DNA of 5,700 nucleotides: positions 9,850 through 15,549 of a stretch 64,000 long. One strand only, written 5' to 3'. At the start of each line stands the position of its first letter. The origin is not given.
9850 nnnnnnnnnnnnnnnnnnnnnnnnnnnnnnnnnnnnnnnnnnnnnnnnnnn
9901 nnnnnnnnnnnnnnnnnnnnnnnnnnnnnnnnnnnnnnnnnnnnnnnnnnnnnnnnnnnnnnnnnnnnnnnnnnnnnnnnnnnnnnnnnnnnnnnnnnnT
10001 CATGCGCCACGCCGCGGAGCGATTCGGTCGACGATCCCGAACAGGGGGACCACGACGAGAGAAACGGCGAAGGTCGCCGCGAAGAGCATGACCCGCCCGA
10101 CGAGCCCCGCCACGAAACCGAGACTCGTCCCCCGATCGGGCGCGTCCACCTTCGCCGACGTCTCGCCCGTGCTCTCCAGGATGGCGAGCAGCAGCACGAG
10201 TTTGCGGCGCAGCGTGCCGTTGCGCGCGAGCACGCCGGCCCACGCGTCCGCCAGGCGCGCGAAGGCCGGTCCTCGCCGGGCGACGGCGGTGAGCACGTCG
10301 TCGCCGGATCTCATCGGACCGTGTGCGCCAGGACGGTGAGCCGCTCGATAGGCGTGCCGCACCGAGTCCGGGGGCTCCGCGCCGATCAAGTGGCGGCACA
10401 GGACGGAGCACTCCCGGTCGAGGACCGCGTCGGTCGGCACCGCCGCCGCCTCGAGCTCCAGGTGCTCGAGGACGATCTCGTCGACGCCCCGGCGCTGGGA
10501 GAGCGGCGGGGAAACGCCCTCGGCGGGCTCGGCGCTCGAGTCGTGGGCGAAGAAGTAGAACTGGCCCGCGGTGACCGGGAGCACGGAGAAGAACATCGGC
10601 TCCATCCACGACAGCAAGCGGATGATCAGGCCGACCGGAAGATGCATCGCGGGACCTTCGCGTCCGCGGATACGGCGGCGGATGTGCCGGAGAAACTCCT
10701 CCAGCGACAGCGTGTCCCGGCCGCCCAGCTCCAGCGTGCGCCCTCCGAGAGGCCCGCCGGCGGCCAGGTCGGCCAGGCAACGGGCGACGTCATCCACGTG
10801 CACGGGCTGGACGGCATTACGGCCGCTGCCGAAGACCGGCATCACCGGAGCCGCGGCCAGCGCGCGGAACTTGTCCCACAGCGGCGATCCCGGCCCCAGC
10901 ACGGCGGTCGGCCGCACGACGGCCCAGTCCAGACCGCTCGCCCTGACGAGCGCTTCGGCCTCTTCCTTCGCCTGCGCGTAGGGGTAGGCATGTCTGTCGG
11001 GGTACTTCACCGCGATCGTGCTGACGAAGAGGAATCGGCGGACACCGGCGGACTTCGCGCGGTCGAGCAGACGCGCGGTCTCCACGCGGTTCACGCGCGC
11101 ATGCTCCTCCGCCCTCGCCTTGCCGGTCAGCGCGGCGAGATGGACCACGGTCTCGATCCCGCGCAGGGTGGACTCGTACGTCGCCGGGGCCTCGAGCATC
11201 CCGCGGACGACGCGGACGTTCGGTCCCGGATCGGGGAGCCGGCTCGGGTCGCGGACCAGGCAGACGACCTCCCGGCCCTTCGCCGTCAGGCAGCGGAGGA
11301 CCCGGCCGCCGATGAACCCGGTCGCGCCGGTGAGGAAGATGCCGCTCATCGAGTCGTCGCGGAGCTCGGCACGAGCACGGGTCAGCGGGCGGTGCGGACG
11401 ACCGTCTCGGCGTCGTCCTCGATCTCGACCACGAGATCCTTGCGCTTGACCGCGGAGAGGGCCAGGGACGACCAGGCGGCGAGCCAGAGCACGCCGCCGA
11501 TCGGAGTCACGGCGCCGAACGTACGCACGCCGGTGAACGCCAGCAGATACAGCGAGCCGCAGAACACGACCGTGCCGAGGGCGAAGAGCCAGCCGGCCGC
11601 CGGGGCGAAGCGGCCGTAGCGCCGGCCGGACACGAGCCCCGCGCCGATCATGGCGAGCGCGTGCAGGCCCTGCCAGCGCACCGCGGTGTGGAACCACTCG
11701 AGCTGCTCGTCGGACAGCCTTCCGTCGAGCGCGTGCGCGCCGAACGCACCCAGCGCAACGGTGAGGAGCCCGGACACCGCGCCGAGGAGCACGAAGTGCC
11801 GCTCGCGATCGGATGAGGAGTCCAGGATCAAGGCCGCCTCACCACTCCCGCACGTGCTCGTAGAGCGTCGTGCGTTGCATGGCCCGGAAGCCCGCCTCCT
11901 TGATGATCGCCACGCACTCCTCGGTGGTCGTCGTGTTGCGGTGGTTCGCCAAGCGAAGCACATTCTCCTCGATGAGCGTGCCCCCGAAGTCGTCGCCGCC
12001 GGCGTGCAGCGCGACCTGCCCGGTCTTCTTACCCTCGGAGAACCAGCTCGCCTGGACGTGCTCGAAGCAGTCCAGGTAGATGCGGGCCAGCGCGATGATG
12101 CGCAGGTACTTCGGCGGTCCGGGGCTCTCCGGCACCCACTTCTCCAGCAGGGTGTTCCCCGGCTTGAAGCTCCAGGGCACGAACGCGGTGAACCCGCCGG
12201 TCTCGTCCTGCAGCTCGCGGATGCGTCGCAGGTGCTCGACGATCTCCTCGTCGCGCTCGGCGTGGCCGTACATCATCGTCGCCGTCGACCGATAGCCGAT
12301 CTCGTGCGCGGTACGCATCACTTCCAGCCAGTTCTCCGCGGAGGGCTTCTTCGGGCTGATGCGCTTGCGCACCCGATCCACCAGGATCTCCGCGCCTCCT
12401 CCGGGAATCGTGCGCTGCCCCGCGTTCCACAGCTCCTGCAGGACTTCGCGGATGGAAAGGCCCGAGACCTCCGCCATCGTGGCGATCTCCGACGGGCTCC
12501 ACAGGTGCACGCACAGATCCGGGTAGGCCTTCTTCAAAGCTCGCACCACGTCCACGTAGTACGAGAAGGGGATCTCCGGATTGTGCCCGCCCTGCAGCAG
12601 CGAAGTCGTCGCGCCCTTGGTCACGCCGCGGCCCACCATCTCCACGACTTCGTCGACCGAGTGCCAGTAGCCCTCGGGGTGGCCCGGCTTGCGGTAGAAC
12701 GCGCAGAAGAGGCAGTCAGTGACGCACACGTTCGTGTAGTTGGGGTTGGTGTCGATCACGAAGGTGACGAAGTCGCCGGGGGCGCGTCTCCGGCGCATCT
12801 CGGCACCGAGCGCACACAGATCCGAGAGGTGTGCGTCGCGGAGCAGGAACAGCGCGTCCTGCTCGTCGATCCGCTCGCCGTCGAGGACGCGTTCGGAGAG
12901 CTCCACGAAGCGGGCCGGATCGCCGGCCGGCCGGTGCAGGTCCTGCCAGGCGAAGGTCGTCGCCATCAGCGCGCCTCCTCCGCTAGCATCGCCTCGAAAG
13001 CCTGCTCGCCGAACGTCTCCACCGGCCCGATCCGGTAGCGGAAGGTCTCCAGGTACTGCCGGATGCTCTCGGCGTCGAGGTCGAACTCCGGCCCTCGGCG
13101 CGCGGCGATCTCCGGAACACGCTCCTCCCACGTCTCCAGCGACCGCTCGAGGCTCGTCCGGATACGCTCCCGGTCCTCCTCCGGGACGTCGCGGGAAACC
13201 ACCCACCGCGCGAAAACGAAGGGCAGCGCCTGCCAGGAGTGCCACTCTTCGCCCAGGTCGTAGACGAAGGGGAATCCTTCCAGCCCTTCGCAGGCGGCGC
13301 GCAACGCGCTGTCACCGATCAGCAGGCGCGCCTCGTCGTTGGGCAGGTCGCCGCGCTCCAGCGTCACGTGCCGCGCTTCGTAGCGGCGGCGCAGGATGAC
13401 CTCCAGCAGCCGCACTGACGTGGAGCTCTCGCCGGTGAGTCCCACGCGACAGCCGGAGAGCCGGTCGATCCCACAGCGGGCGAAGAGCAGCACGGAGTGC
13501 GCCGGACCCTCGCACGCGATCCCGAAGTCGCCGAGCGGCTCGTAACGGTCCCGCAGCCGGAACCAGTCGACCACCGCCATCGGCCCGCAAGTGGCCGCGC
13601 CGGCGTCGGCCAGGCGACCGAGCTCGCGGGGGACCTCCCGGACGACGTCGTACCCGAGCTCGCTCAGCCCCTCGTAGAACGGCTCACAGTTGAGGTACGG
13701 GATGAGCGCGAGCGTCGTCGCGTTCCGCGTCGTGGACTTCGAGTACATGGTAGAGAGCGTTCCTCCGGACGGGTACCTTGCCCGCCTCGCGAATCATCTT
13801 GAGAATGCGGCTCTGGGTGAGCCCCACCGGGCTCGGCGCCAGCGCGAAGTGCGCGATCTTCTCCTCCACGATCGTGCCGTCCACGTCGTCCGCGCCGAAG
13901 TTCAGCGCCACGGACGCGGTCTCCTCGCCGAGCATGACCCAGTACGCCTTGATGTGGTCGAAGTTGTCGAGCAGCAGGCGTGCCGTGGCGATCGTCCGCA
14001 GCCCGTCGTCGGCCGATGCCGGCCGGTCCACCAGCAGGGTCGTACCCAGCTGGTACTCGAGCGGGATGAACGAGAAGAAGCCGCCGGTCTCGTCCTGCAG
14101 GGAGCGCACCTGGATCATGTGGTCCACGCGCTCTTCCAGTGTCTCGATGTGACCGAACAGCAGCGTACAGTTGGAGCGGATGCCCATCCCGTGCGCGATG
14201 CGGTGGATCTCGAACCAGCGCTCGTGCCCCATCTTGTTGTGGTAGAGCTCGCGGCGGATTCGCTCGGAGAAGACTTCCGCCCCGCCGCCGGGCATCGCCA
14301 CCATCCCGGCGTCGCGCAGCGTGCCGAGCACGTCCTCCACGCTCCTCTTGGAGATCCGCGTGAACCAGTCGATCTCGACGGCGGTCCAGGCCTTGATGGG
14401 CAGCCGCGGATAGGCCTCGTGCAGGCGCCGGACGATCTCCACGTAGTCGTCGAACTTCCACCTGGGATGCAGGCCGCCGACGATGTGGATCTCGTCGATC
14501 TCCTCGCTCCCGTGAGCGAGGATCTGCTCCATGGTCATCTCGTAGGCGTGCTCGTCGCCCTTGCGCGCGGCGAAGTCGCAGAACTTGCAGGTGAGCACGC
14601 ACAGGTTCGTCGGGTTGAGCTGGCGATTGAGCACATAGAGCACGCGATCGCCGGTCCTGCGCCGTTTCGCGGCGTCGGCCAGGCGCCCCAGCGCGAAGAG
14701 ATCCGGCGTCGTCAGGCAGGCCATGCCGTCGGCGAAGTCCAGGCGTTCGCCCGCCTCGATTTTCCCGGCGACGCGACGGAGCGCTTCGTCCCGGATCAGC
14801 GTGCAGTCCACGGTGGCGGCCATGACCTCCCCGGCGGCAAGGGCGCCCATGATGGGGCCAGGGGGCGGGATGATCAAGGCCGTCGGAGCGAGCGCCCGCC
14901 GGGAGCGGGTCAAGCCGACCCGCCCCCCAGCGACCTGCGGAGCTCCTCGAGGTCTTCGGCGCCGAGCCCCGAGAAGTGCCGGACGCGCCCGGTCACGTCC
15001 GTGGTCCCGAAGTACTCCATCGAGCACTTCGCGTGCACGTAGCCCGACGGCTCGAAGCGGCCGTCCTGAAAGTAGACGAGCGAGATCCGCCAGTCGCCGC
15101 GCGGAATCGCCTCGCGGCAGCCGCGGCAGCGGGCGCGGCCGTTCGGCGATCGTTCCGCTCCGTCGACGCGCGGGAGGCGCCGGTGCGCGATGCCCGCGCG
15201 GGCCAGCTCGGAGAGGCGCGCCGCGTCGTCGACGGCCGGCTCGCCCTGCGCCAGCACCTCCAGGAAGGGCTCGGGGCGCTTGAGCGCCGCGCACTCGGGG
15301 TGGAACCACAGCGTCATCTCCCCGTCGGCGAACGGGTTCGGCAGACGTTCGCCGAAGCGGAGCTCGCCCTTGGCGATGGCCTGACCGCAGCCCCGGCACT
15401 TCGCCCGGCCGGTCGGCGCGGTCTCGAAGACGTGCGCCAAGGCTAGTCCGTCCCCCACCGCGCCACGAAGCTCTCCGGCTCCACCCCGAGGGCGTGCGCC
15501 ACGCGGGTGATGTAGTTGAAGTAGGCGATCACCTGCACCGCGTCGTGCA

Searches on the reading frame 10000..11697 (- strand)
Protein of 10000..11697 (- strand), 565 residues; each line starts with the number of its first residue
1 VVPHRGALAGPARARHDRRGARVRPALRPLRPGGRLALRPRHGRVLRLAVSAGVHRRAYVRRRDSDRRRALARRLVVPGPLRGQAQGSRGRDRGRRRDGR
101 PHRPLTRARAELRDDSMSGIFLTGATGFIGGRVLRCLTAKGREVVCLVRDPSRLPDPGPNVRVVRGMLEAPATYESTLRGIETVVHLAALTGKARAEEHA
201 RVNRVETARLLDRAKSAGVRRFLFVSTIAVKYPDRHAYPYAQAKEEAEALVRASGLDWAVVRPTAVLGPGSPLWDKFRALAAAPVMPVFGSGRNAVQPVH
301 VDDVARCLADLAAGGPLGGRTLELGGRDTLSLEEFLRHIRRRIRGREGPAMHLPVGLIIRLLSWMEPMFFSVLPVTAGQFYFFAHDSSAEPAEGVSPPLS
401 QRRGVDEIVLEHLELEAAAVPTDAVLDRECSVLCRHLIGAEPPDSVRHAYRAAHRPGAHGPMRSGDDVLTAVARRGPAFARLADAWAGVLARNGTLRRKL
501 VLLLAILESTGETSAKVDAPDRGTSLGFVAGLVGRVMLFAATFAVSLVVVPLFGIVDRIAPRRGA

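Call 22: search_protein_families(library=pfam, proteins=[window:10000-11697:-], max_evalue=0.00001)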
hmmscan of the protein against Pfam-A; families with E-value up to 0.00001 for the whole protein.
window:10000-11697:- (565 aa): 7 families
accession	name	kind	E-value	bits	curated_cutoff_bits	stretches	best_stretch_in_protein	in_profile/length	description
PF13460.12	NAD_binding_10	-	9.4e-27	94.5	27.2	1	124-266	1-146/184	NAD(P)H-binding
PF01370.27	Epimerase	-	4.9e-22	79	20.9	1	120-308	1-221/240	NAD dependent epimerase/dehydratase family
PF07993.18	NAD_binding_4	-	6.4e-11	42.3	20.1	0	122-151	1-33/258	Male sterility protein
PF01073.25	3Beta_HSD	-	1.2e-10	41.3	22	1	122-248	2-154/280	3-beta hydroxysteroid dehydrogenase/isomerase family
PF05368.20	NmrA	-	1.7e-09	38.2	27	1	119-259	4-146/298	NmrA-like family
PF04321.23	RmlD_sub_bind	-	2.2e-06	27.4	27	0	120-315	3-200/287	RmlD substrate binding domain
PF16363.11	GDP_Man_Dehyd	-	2.5e-06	27.6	27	1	122-227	2-129/332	GDP-mannose 4,6 dehydratase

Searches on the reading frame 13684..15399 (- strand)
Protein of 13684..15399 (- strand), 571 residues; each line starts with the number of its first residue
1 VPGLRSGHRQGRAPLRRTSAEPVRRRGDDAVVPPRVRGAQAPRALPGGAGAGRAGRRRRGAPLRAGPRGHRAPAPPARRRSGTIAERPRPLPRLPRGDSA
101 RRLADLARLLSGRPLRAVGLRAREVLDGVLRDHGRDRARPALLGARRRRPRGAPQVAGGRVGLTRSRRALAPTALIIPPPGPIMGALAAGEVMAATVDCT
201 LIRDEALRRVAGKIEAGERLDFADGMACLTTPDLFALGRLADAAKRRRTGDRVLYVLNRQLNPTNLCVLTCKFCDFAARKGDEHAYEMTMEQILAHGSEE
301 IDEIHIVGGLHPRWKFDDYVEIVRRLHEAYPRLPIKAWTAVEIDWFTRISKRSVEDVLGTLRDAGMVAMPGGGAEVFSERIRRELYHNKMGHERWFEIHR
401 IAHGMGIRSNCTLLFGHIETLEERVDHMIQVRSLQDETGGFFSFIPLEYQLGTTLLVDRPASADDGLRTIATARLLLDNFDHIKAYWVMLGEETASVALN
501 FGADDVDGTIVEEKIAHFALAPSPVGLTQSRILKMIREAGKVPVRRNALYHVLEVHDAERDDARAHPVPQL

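Call 3: search_protein_families(library=pfam, proteins=[window:13684-15399:-])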
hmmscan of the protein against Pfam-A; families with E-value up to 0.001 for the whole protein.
window:13684-15399:- (571 aa): 2 families
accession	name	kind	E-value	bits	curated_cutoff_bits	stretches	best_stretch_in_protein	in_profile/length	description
PF19288.4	CofH_C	-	3.5e-16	59.6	27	1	440-555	3-121/125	CofH/MqnC C-terminal region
PF04055.27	Radical_SAM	-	2.3e-13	51.1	29.5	1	262-428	2-163/166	Radical SAM superfamily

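Call 5: search_protein_families(library=ncbifam, proteins=[window:13684-15399:-], max_evalue=0.01)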
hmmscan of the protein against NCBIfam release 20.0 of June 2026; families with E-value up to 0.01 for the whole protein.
window:13684-15399:- (571 aa): 13 families
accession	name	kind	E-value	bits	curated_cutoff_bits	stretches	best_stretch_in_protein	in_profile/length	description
TIGR03700.1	mena_SCO4494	equivalog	1.1e-132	442.3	434.55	1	211-551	2-349/351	aminofutalosine synthase MqnE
NF006276.0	PRK08444.1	equivalog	2.4e-99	332.7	560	1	212-554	5-351/353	aminofutalosine synthase MqnE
TIGR00423.1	TIGR00423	subfamily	1.2e-96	323.6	260.25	1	253-553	1-310/310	CofH family radical SAM protein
TIGR03699.1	menaquin_MqnC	equivalog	1.7e-95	319.7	428.1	1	218-552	1-341/342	cyclic dehypoxanthinyl futalosine synthase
TIGR03551.1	F420_cofH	equivalog_domain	9.7e-83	277.8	374.1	1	231-551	13-343/345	5-amino-6-(D-ribitylamino)uracil--L-tyrosine 4-hydroxyphenyl transferase CofH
NF005609.0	PRK07360.1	equivalog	1.5e-82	277.3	426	1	206-556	7-371/374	7,8-didemethyl-8-hydroxy-5-deazariboflavin synthase subunit CofH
NF006277.0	PRK08445.1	equivalog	2.5e-75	253.5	576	1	219-555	3-347/348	dehypoxanthine futalosine cyclase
NF006687.0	PRK09234.1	equivalog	1.1e-69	235.5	1018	1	204-557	476-841/849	bifunctional FO biosynthesis protein CofGH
NF004580.0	PRK05926.1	equivalog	2.5e-65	221.1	583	1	199-547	7-366/370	hypothetical protein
TIGR03957.1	rSAM_HmdB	equivalog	2.8e-06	26.8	320.9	1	397-540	172-312/317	5,10-methenyltetrahydromethanopterin hydrogenase cofactor biosynthesis protein HmdB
TIGR03550.1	F420_cofG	equivalog_domain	2.5e-05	23.6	213.35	0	407-508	163-265/322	7,8-didemethyl-8-hydroxy-5-deazariboflavin synthase CofG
NF004884.0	PRK06245.1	equivalog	5.9e-05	22.1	209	0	248-309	6-69/340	7,8-didemethyl-8-hydroxy-5-deazariboflavin synthase subunit CofG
TIGR03910.1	pyrrolys_PylB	equivalog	0.0033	16.4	348.2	0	207-480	5-271/347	methylornithine synthase PylB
